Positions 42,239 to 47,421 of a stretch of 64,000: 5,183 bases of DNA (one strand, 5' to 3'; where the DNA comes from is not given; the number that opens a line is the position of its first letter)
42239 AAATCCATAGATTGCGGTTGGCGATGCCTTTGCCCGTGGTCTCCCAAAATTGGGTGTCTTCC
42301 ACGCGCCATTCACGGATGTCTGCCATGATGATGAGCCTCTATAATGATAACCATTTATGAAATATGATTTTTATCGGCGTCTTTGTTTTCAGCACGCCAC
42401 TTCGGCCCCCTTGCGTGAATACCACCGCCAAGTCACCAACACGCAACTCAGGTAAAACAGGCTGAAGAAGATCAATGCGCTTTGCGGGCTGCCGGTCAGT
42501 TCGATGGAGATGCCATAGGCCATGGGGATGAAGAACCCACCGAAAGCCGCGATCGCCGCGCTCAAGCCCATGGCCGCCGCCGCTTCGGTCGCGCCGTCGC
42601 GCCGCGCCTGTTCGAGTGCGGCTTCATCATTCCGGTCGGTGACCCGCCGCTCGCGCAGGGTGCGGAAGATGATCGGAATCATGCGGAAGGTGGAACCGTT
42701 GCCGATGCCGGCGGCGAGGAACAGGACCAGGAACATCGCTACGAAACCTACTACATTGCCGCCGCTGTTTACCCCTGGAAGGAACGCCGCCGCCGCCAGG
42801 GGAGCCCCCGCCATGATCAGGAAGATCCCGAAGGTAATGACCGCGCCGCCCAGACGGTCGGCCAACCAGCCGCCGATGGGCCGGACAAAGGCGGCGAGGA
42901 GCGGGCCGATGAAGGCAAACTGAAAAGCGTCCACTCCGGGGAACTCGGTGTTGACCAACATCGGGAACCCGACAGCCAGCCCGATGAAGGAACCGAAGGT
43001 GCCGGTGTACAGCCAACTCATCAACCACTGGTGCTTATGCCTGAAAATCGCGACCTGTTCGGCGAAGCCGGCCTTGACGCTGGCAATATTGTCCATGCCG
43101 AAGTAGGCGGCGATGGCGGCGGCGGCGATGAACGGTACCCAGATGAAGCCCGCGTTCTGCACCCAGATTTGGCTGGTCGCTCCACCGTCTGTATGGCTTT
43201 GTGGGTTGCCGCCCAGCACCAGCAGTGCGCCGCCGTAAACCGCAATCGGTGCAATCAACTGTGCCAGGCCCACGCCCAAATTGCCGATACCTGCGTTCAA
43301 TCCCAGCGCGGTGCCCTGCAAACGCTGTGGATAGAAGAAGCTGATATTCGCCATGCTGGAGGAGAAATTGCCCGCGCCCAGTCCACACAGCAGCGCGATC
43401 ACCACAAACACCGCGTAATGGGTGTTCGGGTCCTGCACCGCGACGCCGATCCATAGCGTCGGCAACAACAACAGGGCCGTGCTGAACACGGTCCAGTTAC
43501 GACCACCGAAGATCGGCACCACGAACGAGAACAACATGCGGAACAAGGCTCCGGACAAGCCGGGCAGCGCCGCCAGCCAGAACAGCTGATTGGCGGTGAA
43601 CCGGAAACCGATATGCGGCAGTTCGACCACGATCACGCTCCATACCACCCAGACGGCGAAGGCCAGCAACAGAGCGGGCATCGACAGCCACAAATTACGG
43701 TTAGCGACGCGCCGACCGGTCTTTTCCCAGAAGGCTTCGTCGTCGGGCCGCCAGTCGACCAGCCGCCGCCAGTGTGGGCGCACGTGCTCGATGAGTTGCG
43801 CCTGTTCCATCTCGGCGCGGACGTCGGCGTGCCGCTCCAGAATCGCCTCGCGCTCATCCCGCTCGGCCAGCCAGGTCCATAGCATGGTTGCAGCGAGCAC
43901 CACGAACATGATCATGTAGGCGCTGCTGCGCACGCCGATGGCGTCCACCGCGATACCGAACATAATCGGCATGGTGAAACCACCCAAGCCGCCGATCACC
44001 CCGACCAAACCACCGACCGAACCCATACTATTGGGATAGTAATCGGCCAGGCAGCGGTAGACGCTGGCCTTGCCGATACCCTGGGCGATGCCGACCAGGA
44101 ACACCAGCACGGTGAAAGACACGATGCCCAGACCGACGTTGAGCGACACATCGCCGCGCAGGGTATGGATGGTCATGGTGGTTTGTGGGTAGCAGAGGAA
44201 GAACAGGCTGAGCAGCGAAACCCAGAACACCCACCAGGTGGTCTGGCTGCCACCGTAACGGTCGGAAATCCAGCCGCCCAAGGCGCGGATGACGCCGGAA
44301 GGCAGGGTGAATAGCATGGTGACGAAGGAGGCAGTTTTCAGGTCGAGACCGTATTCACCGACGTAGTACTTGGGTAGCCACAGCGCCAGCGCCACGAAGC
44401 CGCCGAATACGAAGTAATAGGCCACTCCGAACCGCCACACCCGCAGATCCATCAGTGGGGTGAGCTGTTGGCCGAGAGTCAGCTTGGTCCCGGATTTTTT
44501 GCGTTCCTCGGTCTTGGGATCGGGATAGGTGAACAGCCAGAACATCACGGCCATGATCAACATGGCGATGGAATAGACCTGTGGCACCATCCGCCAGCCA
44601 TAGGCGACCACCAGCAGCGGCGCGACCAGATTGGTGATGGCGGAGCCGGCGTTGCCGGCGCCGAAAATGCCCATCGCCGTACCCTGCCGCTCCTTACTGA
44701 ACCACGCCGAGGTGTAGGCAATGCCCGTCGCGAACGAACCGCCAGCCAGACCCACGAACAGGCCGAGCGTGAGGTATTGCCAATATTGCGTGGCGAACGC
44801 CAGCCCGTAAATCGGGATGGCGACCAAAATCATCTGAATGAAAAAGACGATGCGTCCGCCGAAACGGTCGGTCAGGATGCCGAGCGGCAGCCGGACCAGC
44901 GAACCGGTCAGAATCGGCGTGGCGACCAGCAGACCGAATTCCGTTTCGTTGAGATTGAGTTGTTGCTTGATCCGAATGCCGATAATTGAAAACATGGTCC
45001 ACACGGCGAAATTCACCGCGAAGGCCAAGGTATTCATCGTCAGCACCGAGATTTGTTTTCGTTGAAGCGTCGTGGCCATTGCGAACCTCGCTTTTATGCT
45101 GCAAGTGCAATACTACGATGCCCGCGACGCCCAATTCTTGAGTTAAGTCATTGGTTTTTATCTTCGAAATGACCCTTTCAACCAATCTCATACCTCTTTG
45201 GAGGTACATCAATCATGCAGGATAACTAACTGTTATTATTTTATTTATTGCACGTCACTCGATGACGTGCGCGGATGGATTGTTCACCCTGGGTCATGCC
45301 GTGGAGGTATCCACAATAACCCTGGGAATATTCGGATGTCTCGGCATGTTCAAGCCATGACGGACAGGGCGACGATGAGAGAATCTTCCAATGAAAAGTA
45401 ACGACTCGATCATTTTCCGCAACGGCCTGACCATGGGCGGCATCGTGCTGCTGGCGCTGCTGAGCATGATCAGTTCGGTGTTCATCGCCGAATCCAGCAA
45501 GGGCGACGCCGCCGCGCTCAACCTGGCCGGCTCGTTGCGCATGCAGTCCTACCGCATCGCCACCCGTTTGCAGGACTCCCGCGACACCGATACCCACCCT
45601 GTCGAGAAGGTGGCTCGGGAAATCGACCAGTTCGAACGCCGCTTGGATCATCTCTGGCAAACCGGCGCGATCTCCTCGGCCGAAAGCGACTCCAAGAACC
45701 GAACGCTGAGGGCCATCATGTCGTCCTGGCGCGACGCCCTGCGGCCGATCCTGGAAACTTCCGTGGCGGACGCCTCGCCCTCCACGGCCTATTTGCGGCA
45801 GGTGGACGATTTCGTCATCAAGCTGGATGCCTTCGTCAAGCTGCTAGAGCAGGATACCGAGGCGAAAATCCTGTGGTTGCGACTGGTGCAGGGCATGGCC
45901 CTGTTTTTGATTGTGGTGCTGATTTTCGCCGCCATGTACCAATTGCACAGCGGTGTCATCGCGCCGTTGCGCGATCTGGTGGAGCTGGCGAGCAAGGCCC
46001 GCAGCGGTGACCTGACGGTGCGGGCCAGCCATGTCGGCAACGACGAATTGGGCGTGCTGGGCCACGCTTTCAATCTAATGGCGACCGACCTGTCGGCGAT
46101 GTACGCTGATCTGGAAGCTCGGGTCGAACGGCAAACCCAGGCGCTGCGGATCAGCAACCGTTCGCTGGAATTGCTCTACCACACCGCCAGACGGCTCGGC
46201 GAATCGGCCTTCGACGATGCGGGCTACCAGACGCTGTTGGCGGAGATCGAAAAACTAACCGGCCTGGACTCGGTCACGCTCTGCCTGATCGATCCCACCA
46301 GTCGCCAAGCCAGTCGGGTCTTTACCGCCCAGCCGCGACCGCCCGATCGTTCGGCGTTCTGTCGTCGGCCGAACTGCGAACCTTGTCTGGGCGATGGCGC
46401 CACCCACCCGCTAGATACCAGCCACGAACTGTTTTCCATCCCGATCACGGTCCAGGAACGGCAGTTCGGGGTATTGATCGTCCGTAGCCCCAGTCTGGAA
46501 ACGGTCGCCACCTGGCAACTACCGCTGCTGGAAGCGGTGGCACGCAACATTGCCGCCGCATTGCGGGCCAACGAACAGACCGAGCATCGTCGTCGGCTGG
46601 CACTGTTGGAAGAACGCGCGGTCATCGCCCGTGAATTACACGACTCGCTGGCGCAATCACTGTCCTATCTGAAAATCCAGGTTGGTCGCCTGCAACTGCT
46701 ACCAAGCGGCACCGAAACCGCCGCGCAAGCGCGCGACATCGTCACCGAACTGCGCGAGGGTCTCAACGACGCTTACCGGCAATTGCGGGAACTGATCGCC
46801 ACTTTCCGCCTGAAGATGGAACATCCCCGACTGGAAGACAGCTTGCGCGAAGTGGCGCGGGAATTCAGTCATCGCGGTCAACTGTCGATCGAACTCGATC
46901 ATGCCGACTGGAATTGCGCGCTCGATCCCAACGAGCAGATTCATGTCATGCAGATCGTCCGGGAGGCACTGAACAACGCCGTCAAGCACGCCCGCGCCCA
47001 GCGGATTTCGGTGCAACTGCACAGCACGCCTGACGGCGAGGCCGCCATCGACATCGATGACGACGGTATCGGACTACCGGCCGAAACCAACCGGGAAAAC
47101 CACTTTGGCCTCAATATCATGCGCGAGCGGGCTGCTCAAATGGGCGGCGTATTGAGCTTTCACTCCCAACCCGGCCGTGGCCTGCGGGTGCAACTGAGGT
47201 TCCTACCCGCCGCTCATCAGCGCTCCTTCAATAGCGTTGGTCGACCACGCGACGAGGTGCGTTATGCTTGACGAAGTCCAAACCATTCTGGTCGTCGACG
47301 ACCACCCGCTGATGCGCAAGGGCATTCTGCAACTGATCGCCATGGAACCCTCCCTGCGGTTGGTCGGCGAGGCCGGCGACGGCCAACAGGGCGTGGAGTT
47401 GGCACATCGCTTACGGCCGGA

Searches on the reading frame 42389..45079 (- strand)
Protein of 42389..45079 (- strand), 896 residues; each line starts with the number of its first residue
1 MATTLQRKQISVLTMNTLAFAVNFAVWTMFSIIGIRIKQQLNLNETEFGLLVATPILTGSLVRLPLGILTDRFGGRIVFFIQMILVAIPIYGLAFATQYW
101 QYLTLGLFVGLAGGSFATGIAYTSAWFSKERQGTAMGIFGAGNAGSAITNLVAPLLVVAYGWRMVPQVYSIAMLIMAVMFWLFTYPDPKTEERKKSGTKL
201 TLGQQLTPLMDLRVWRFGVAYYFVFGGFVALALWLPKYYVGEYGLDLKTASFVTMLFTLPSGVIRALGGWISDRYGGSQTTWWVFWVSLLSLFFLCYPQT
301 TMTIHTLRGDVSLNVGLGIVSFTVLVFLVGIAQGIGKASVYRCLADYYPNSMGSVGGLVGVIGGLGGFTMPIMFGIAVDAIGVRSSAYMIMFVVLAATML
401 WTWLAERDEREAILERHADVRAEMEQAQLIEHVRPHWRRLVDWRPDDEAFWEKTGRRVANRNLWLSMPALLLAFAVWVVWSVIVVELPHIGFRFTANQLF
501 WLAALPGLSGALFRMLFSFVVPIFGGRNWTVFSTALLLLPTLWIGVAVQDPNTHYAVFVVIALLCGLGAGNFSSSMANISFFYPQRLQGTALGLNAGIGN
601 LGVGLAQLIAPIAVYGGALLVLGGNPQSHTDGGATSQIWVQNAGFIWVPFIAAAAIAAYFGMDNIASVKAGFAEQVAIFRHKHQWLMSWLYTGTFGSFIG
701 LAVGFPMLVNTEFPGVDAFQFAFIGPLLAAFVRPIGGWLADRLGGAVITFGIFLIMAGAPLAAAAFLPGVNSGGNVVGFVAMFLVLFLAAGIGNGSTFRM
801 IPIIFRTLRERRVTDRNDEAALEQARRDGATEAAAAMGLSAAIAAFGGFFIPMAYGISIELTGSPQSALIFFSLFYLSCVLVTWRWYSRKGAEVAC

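Call 30: search_protein_families(library=pfam, proteins=[window:42389-45079:-], max_evalue=0.00001)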
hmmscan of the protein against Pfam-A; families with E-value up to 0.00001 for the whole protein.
window:42389-45079:- (896 aa): 1 family
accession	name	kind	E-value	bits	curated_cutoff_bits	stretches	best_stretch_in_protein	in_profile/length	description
PF07690.21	MFS_1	-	1.1e-67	228.9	33.4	3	18-317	3-306/347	Major Facilitator Superfamily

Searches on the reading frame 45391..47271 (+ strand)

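Call 30: search_protein_families(library=pfam, proteins=[window:45391-47271:+], max_evalue=0.00001)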
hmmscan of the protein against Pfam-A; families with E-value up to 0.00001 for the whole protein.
window:45391-47271:+ (626 aa): 5 families
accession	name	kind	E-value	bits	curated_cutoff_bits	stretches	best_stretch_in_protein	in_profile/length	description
PF02518.31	HATPase_c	-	2.5e-16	60.5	26.4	1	516-606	3-108/111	Histidine kinase-, DNA gyrase B-, and HSP90-like ATPase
PF13675.11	PilJ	-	2.6e-15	56.9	26.6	1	33-141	3-114/114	Type IV pili methyl-accepting chemotaxis transducer N-term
PF07730.19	HisKA_3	-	3.8e-14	53.4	24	1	408-473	1-64/68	Histidine kinase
PF00672.30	HAMP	-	1.6e-11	44.8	25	1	189-235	6-52/53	HAMP domain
PF13492.12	GAF_3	-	6.9e-07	30.2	27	0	279-392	6-128/129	GAF domain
